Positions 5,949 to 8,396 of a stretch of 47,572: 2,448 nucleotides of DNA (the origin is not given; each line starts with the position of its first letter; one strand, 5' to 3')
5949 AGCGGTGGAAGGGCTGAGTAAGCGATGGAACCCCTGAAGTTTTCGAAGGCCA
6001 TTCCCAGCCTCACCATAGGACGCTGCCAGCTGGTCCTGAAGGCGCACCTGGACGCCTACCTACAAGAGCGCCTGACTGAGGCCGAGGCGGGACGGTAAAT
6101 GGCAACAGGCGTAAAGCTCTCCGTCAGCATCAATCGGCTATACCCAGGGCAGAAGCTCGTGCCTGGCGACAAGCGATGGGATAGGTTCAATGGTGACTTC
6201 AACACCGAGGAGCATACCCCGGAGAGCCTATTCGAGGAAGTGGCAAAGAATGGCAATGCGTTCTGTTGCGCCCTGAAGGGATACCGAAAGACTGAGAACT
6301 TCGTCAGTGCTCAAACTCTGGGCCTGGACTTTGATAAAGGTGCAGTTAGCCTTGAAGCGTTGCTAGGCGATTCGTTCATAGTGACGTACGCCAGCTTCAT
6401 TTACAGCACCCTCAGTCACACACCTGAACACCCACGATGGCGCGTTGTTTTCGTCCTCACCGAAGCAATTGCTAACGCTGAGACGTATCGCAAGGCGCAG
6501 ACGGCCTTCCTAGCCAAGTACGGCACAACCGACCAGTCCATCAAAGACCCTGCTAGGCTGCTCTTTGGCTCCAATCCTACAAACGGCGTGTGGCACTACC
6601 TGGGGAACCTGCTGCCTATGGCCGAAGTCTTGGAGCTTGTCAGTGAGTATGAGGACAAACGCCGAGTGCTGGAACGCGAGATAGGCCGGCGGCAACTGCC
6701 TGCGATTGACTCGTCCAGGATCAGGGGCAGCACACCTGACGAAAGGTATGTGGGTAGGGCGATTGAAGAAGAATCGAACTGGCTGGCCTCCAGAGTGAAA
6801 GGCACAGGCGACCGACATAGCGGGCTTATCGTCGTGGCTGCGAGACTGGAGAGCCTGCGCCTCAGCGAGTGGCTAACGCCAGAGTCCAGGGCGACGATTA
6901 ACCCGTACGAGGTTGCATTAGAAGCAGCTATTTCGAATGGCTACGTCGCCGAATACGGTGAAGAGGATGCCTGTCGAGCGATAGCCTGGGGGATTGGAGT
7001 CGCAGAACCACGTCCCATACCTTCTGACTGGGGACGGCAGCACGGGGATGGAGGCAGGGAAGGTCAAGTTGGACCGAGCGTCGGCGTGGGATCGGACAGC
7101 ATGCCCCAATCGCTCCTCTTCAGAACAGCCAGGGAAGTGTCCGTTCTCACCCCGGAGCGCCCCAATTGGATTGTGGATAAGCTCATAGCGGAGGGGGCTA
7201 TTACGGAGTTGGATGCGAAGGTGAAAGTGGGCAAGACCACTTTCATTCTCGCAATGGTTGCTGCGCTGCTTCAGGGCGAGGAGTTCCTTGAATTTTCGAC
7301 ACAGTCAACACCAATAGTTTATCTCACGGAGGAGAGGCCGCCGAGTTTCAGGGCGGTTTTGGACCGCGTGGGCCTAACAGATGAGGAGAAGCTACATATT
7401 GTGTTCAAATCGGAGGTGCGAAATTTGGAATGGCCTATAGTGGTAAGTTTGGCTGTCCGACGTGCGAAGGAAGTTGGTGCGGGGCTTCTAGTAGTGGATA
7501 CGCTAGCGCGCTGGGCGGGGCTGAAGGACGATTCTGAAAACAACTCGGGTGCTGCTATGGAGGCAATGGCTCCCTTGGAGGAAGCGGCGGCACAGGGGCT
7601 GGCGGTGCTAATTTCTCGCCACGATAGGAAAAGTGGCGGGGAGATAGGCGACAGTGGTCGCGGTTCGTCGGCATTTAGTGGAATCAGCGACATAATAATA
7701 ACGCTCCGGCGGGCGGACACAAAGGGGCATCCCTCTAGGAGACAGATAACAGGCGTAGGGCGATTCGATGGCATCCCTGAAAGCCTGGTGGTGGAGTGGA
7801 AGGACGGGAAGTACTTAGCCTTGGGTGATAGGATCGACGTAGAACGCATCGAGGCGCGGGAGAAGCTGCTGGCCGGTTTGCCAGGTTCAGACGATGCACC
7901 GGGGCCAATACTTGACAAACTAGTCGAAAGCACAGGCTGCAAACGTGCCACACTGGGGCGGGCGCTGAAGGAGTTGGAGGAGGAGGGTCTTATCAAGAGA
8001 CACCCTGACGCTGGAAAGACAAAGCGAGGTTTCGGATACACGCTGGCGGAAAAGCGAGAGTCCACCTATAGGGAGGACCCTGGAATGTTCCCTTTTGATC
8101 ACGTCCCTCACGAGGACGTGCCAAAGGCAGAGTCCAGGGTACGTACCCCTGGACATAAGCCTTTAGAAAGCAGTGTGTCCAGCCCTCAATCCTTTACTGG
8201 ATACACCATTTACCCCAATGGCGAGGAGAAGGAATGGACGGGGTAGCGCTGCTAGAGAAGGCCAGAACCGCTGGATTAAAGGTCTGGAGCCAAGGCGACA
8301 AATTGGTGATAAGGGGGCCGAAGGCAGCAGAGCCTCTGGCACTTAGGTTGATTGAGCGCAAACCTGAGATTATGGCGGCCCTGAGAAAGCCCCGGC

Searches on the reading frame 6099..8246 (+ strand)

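Call 22: search_protein_families(library=pfam, proteins=[window:6099-8246:+], max_evalue=0.001)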
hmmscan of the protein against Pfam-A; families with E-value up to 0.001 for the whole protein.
window:6099-8246:+ (715 aa): 4 families
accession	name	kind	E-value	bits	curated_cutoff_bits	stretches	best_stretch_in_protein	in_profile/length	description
PF13481.12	AAA_25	-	2.8e-18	66.7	27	1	349-513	17-194/195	AAA domain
PF25213.1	HVO_A0261_N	-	1.7e-05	25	35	1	607-638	29-59/86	HVO_A0261 N-terminal domain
PF01047.28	MarR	-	0.00014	22.1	24.6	1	601-637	16-52/59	MarR family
PF13730.12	HTH_36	-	0.00054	20.2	25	0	605-632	28-55/55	Helix-turn-helix domain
